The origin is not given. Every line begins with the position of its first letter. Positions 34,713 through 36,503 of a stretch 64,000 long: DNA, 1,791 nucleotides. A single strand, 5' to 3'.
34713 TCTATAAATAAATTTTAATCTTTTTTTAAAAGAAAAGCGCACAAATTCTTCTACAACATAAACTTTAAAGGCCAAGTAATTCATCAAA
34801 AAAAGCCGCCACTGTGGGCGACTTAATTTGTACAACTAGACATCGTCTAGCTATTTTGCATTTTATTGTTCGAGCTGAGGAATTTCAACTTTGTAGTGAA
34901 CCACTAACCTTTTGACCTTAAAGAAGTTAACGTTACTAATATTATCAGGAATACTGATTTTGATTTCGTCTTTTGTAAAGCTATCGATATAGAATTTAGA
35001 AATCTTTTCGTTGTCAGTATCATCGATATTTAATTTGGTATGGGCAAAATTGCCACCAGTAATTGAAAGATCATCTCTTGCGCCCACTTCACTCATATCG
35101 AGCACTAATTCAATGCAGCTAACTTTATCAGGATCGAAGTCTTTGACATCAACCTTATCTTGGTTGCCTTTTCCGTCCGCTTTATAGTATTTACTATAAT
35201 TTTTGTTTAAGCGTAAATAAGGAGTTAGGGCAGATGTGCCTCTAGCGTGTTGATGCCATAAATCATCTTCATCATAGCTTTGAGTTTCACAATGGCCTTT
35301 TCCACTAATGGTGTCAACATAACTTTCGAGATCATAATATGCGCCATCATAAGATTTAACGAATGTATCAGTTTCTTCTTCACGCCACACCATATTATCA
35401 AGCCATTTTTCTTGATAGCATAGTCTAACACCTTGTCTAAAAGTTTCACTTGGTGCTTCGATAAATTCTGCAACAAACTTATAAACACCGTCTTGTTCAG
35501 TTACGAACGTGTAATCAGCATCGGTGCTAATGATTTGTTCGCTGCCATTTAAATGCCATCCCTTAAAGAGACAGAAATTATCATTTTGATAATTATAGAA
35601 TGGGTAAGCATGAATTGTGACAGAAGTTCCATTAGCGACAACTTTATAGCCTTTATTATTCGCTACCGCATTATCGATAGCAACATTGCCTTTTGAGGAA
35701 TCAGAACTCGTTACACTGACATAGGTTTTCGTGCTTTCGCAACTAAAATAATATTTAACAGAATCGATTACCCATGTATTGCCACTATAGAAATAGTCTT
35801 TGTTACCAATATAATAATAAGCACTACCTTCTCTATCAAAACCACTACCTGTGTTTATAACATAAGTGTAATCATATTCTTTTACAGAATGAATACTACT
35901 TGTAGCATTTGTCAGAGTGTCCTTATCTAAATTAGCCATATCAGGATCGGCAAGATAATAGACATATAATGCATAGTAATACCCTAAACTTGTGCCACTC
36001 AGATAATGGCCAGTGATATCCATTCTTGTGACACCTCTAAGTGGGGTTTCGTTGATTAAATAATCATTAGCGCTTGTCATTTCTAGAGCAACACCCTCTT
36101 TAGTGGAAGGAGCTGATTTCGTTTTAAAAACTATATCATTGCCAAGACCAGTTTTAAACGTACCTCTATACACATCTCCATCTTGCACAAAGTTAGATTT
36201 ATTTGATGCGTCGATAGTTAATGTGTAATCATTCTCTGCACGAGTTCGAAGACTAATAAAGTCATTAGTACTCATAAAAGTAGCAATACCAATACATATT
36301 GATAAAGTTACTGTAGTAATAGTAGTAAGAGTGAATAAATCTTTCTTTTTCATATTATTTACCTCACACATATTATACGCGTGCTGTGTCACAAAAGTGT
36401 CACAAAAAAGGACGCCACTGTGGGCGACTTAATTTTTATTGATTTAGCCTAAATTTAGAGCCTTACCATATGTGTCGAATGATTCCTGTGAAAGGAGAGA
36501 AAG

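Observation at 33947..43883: Shared tandem direct-repeat promoter architecture suggests a small regulon of exported proteins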

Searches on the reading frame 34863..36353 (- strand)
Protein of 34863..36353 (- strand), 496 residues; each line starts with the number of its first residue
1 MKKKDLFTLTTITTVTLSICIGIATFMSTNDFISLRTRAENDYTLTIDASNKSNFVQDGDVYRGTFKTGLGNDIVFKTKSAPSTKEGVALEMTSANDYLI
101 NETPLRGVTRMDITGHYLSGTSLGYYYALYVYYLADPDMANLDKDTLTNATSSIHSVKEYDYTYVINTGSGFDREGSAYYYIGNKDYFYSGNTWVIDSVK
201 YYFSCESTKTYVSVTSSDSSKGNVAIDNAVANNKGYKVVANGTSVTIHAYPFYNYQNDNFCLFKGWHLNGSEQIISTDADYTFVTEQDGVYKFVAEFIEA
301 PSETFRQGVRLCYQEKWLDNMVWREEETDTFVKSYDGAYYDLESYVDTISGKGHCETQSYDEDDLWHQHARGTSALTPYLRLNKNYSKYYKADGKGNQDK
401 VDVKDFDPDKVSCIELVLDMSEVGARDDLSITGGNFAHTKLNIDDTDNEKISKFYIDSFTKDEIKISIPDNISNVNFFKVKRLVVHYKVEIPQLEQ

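Call 10: search_protein_families(library=pfam, proteins=[window:34863-36353:-], max_evalue=0.01)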
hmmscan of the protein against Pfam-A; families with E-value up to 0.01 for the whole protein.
window:34863-36353:- (496 aa): 1 family
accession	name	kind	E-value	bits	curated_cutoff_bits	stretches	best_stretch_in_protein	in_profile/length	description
PF16820.11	PKD_3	-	0.00011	22.4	26.3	1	233-293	10-62/68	PKD-like domain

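Call 24: find_homologous_proteins(query=window:34863-36353:-)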
Query window:34863-36353:- (496 aa): 70 proteins with E <= 0.001 among 5283 candidates.
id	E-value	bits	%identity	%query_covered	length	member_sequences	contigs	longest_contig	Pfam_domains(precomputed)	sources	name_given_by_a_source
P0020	0.0e+0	1097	98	100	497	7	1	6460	-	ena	-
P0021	2.0e-276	936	85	100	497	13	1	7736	-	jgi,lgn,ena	-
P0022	7.3e-267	904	83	100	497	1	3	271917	-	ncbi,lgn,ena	-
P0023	2.6e-266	902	83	100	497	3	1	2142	-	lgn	-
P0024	2.8e-266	902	83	100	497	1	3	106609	-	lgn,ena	-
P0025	3.3e-260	882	81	100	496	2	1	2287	-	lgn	-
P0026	3.5e-260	882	80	100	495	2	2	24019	-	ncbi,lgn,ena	-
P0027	1.1e-259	881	80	100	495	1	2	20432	-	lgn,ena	-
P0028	1.8e-259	880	79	100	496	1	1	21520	-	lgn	-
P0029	5.3e-259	878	80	100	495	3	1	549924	-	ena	-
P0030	1.1e-258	877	78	100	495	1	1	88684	-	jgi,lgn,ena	-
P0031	1.9e-257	873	81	100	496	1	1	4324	-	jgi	-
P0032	2.8e-255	866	79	100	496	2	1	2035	-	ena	-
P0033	4.8e-255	865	80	96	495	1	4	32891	-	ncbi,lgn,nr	ncbi:MAG: hypothetical protein SPL00_04450 [Bacilli bacterium]|nr:hypothetical protein [Bacilli bact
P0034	4.1e-254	862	79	100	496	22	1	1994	-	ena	-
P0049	6.7e-141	489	54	98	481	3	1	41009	-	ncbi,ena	-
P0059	4.9e-107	377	46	100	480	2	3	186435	-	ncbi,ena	-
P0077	3.2e-51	193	34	98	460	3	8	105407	-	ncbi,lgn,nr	ncbi:MAG: hypothetical protein SPL00_00890 [Bacilli bacterium]|nr:hypothetical protein [Bacilli bact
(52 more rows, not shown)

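Call 25: find_encoding_contigs(protein=P0049, flank=10000, max_places=2)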
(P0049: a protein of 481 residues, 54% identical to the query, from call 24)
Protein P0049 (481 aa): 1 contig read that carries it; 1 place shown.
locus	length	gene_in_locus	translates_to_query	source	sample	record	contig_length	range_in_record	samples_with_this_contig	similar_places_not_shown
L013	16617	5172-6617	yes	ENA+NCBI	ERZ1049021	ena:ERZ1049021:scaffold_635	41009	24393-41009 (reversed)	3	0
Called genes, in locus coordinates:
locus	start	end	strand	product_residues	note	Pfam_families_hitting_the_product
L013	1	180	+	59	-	?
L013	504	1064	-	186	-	PF12464:Mac, PF00132:Hexapep, PF14602:Hexapep_2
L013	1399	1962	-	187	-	-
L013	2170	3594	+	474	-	-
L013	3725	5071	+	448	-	PF02368:Big_2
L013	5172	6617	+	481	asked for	-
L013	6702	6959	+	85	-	PF08271:Zn_Ribbon_TF (weak)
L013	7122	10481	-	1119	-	-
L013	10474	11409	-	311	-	-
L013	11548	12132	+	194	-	PF13560:HTH_31, PF01381:HTH_3, PF12844:HTH_19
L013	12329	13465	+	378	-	PF01757:Acyl_transf_3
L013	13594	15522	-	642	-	-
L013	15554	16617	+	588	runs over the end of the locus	-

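Call 26: find_encoding_contigs(protein=P0059, flank=10000, max_places=2)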
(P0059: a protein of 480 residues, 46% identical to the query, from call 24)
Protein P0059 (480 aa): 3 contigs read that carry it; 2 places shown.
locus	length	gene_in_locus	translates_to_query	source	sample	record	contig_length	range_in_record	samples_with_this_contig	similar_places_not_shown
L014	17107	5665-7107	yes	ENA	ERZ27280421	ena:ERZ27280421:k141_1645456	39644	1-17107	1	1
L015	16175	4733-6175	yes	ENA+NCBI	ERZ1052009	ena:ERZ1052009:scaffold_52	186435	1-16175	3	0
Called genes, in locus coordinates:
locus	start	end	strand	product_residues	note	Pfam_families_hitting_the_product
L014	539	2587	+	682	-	-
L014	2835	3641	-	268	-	PF00665:rve, PF13683:rve_3, PF13333:rve_2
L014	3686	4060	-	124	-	PF13518:HTH_28 (weak)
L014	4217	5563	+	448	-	PF02368:Big_2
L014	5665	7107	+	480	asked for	-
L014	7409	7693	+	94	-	PF08271:Zn_Ribbon_TF (weak)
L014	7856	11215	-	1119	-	-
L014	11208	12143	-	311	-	-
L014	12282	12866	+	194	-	PF13560:HTH_31, PF01381:HTH_3, PF12844:HTH_19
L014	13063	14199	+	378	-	PF01757:Acyl_transf_3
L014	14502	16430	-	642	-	-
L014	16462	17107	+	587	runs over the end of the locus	PF01764:Lipase_3 (faint)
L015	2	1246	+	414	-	?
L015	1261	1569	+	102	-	-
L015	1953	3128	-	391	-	PF01527:HTH_Tnp_1 (faint), PF13518:HTH_28 (faint), PF00665:rve, PF13683:rve_3, PF13333:rve_2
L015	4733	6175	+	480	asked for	-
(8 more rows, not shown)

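Call 27: find_encoding_contigs(protein=P0077, flank=10000, max_places=2)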
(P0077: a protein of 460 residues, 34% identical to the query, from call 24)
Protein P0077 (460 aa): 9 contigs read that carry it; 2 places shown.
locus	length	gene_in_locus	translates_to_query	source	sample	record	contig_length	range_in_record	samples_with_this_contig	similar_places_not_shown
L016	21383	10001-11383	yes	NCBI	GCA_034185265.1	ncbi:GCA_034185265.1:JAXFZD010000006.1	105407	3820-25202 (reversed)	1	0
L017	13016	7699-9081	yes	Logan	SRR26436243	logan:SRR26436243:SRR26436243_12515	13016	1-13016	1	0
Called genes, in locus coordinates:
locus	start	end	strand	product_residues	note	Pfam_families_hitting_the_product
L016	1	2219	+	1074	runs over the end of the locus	PF02463:SMC_N (weak), PF13555:AAA_29, PF13558:SbcC_Walker_B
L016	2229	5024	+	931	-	PF00690:Cation_ATPase_N, PF00122:E1-E2_ATPase, PF00702:Hydrolase, PF13246:Cation_ATPase, PF00689:Cation_ATPase_C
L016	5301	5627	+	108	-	PF04266:ASCH (weak)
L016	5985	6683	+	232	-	PF14018:DUF4234, PF09954:DUF2188 (weak)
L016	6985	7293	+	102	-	-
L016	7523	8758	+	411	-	PF13173:AAA_14, PF13635:DUF4143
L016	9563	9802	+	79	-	-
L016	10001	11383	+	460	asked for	-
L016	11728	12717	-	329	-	PF03590:AsnA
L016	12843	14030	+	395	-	PF03721:UDPG_MGDP_dh_N, PF00984:UDPG_MGDP_dh, PF03720:UDPG_MGDP_dh_C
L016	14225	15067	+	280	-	PF02457:DAC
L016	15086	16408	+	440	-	PF02878:PGM_PMM_I, PF02879:PGM_PMM_II, PF02880:PGM_PMM_III, PF00408:PGM_PMM_IV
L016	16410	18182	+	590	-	PF13522:GATase_6, PF13537:GATase_7, PF01380:SIS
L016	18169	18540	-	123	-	-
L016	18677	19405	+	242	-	PF01048:PNP_UDP_1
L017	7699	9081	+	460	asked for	-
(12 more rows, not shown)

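Call 31: search_protein_families(library=pfam, proteins=[L013:11548-12132:+, L013:6702-6959:+, L013:2170-3594:+], max_evalue=0.1)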
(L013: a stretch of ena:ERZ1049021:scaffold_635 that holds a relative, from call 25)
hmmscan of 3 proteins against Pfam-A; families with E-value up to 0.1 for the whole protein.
L013:11548-12132:+ (194 aa): 6 families
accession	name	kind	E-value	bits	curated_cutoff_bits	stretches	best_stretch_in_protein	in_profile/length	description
PF01381.28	HTH_3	-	3.7e-16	59.3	23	1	14-66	3-55/55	Helix-turn-helix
PF12844.13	HTH_19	-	3.1e-10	40.2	30.2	1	9-70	1-62/64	Helix-turn-helix domain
PF13560.12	HTH_31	-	1.3e-09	38.6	27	1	9-62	3-57/64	Helix-turn-helix domain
PF13443.12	HTH_26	-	0.00052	20.6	22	1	11-63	1-54/63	Cro/C1-type HTH DNA-binding domain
PF13744.12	HTH_37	-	0.056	13.7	27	0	7-44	18-55/80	Helix-turn-helix domain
PF15731.11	MqsA_antitoxin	-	0.058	14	30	1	9-52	71-114/131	Antitoxin component of bacterial toxin-antitoxin system, MqsA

L013:6702-6959:+ (85 aa): 9 families
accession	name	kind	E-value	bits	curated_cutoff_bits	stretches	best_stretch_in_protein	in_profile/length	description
PF08271.17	Zn_Ribbon_TF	-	8.9e-06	25.6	29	1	57-83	3-31/43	TFIIB zinc-binding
PF07862.16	Nif11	-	7.4e-05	23.4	23.8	1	7-31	22-46/48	Nif11 domain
PF14768.12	RPA_interact_C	-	0.0026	18.7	25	1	57-83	2-27/80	Replication protein A interacting C-terminal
PF07282.18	Cas12f1-like_TNB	-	0.0065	17.1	26.3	1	56-81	30-50/60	Cas12f1-like, TNB domain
PF18912.6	DZR_2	-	0.0078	16.5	27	1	50-81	3-31/56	Double zinc ribbon domain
PF08274.17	Zn_Ribbon_YjdM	-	0.008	16.6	30.8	1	57-82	5-30/30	PhnA Zinc-Ribbon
PF03604.18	Zn_ribbon_RPAB4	-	0.04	14.1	24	1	57-81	3-27/32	DNA directed RNA polymerase, 7 kDa subunit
PF13240.11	Zn_Ribbon_1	-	0.044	14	25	0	74-82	2-10/23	zinc-ribbon domain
PF09723.15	Zn_ribbon_8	-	0.068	13.6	34.4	0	54-66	27-38/41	Zinc ribbon domain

L013:2170-3594:+ (474 aa): 2 families
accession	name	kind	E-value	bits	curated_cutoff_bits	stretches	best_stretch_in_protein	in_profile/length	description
PF16820.11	PKD_3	-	0.001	19.3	26.3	1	230-286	15-64/68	PKD-like domain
PF18998.6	Flg_new_2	-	0.016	15.6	23.6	1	207-290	2-71/73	Divergent InlB B-repeat domain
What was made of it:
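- On Nif11-type leader peptides (PF07862): The homologous L013 peptide scores 23.4 bits against a cut-off of 23.8 (call 31).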

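Call 58: search_protein_families(library=ncbifam, proteins=[window:34863-36353:-], max_evalue=0.01)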
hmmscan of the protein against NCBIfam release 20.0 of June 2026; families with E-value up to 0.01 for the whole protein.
window:34863-36353:- (496 aa): 0 families
